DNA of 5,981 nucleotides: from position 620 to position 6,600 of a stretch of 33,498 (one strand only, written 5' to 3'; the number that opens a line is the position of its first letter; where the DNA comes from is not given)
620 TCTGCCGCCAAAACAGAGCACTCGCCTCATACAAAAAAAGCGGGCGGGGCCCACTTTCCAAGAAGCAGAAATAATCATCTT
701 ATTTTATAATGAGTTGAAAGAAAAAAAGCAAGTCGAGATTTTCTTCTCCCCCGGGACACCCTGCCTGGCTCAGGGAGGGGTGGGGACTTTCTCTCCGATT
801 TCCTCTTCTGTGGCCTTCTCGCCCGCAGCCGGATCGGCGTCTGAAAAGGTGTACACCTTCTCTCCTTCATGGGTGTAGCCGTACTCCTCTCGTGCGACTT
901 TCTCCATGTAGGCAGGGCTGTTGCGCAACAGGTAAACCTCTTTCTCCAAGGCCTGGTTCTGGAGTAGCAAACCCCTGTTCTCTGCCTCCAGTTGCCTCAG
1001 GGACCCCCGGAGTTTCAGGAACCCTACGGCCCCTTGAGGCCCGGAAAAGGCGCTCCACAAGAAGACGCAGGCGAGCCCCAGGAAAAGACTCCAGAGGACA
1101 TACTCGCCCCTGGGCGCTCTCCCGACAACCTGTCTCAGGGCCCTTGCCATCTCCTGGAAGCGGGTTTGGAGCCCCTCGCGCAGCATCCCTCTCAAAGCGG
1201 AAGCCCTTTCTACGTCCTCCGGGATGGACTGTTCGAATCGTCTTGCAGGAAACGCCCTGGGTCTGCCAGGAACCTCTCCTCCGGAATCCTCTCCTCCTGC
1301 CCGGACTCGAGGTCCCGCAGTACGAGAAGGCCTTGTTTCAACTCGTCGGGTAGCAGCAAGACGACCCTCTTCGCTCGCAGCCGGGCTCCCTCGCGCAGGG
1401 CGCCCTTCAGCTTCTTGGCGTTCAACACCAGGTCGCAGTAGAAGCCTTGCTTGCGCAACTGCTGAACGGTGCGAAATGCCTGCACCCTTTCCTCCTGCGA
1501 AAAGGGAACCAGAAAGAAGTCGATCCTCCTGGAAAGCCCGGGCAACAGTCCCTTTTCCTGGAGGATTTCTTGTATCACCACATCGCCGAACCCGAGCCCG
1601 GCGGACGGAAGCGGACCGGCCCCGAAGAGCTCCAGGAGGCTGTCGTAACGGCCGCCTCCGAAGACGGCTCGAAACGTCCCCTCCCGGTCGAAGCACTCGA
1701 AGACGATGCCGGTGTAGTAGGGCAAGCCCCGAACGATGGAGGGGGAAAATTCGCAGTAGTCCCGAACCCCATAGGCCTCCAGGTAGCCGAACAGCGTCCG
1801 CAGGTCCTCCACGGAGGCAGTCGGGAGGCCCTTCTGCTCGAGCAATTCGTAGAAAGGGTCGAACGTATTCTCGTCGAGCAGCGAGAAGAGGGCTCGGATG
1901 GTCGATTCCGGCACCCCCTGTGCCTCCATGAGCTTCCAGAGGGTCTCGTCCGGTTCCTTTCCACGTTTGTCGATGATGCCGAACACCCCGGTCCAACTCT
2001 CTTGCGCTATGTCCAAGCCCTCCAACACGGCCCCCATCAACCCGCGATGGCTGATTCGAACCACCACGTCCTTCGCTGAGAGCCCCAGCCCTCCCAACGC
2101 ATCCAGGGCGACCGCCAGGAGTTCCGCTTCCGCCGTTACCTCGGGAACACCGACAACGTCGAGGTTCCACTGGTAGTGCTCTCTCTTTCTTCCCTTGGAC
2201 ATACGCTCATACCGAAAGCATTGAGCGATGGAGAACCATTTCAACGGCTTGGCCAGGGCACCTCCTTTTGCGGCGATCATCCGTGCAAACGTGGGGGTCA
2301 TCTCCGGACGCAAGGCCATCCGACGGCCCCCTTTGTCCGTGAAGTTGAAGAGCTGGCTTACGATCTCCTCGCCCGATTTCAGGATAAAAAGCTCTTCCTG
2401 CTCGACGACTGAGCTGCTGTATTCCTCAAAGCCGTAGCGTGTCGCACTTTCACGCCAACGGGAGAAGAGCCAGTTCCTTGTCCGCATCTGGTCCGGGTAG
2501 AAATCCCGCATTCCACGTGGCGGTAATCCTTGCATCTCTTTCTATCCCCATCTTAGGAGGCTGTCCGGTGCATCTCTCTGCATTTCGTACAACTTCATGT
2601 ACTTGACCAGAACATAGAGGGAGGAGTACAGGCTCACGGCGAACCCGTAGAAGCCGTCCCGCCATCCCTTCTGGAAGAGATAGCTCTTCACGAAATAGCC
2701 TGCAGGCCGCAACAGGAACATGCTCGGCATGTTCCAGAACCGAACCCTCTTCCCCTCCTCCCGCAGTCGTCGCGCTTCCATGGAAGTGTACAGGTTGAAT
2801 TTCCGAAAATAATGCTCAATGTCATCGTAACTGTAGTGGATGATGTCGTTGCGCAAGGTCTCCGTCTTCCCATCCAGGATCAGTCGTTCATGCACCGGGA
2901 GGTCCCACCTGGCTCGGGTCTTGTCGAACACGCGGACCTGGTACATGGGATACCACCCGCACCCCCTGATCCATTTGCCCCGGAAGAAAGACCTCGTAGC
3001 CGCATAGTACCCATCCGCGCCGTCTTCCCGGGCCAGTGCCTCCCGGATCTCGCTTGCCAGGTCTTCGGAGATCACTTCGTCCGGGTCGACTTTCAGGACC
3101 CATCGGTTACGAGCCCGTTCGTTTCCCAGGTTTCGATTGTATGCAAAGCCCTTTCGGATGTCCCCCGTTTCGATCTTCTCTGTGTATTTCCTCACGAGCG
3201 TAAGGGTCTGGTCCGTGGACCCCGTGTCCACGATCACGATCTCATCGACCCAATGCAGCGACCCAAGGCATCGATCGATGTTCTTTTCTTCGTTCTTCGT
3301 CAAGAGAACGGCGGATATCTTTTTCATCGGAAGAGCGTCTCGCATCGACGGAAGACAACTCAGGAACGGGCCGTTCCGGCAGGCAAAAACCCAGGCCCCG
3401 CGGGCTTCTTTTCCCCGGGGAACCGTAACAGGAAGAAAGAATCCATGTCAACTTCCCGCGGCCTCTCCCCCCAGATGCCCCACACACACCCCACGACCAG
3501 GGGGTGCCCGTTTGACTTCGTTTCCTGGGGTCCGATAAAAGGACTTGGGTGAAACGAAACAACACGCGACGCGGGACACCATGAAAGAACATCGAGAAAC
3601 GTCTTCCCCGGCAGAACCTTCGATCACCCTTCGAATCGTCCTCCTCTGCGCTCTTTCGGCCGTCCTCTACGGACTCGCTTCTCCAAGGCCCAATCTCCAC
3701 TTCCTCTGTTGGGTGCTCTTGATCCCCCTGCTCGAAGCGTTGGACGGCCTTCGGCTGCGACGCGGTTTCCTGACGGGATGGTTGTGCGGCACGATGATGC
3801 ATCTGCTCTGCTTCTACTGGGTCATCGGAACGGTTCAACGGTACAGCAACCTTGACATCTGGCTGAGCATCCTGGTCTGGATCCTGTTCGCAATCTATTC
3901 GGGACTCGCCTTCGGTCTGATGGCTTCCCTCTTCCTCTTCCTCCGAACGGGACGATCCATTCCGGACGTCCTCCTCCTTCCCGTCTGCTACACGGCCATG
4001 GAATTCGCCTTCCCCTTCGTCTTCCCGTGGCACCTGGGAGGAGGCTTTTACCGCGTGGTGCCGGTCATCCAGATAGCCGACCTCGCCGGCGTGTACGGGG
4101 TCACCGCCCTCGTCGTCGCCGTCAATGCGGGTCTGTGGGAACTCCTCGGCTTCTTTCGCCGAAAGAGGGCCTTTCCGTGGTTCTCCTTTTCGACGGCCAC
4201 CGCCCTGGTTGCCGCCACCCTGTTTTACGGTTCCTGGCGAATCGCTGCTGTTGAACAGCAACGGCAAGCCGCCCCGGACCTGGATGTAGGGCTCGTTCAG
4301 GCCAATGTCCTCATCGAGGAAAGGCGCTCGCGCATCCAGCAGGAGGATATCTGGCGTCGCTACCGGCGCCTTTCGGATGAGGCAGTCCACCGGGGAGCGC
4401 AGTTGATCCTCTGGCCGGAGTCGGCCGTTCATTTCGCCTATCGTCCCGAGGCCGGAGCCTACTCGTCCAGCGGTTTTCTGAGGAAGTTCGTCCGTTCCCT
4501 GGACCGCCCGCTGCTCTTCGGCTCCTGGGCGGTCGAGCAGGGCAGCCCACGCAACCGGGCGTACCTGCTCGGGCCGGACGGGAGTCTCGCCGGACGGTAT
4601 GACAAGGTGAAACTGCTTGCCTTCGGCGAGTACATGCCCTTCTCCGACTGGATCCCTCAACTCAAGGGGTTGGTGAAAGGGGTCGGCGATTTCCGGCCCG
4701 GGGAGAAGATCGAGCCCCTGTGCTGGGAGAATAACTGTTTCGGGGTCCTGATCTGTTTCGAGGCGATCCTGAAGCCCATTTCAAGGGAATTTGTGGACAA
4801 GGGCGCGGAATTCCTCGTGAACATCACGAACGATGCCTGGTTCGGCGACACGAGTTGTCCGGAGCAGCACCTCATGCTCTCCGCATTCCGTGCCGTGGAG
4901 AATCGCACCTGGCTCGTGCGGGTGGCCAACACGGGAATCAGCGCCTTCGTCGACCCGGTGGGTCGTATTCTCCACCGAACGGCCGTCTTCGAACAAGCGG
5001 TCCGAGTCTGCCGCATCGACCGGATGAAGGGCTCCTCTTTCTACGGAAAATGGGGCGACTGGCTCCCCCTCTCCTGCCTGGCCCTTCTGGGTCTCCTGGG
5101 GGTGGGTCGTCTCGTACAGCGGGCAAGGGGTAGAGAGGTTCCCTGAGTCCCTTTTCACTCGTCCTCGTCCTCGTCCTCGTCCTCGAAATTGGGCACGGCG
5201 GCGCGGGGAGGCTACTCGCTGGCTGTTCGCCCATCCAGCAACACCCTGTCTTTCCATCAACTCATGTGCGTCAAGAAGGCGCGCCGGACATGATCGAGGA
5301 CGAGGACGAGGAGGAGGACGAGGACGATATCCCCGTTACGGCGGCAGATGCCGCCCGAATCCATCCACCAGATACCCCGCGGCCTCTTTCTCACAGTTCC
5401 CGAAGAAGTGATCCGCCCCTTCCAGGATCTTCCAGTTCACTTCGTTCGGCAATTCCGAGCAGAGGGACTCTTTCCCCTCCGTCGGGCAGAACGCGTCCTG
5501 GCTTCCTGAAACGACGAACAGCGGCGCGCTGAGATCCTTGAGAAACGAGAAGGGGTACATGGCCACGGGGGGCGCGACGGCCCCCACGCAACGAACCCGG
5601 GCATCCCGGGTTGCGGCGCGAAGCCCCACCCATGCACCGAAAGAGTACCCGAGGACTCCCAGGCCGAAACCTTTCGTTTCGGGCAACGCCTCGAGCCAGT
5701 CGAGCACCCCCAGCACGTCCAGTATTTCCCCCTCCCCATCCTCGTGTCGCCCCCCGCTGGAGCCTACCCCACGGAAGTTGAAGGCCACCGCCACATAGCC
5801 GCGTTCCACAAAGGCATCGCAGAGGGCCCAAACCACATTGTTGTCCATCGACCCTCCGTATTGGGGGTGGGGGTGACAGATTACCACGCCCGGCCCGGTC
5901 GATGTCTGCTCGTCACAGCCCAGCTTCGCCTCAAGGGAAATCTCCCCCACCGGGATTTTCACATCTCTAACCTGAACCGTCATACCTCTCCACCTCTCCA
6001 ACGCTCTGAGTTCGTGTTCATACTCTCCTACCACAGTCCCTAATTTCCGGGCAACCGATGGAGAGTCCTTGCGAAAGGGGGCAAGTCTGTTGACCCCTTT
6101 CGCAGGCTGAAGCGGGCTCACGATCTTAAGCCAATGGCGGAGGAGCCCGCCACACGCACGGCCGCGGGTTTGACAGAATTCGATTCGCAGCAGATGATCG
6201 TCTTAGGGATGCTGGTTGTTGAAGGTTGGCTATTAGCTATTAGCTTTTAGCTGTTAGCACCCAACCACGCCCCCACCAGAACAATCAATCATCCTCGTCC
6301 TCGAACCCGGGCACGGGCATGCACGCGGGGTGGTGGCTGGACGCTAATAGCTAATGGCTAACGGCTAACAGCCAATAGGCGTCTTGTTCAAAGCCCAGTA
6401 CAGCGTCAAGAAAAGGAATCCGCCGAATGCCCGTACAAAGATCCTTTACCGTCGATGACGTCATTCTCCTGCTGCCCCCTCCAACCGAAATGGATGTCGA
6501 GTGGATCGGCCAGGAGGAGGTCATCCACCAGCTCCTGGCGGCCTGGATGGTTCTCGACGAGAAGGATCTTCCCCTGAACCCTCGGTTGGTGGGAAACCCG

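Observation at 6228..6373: Archetype of a dense family of mosaic hairpin repeats with tandem-heptamer arms, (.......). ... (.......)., that I cannot assign to a named family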

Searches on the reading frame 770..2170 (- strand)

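Call 51: search_protein_families(library=pfam, proteins=[window:770-2170:-])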
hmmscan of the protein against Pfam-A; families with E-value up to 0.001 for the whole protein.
window:770-2170:- (466 aa): 1 family
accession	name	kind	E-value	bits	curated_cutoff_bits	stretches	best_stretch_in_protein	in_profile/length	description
PF04977.20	DivIC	-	2.7e-16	59.6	28.9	1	367-444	2-79/80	Septum formation initiator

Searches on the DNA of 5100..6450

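Call 76: search_rna_families(source=window, start=5100, end=6450, threshold=evalue, max_evalue=1)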
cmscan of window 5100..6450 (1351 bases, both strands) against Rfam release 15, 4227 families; matches with E-value up to 1: 0.
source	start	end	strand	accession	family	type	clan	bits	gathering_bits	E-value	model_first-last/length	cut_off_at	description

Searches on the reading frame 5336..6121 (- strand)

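Call 5: search_protein_families(library=pfam, proteins=[window:5336-6121:-])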
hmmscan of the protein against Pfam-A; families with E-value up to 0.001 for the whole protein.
window:5336-6121:- (261 aa): 7 families
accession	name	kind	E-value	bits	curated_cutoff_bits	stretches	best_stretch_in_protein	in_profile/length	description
PF02129.25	Peptidase_S15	-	2.9e-13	50.5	23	1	87-189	46-133/262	X-Pro dipeptidyl-peptidase (S15 family)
PF00561.26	Abhydrolase_1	-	8.1e-09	35.9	25.8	1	86-187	7-103/245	alpha/beta hydrolase fold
PF01738.24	DLH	-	9e-09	35.7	21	1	72-246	10-194/217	Dienelactone hydrolase family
PF12146.15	Hydrolase_4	-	1.9e-08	34.4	27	1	98-185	21-110/239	Serine aminopeptidase, S33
PF00326.27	Peptidase_S9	-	5.9e-07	29.6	22.6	1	104-188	10-101/213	Prolyl oligopeptidase family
PF20408.4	Abhydrolase_11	-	1.2e-06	28.9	27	1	89-242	12-169/193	Alpha/beta hydrolase domain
PF12697.13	Abhydrolase_6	-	2.9e-06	28.5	26.3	1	80-190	2-104/217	Alpha/beta hydrolase family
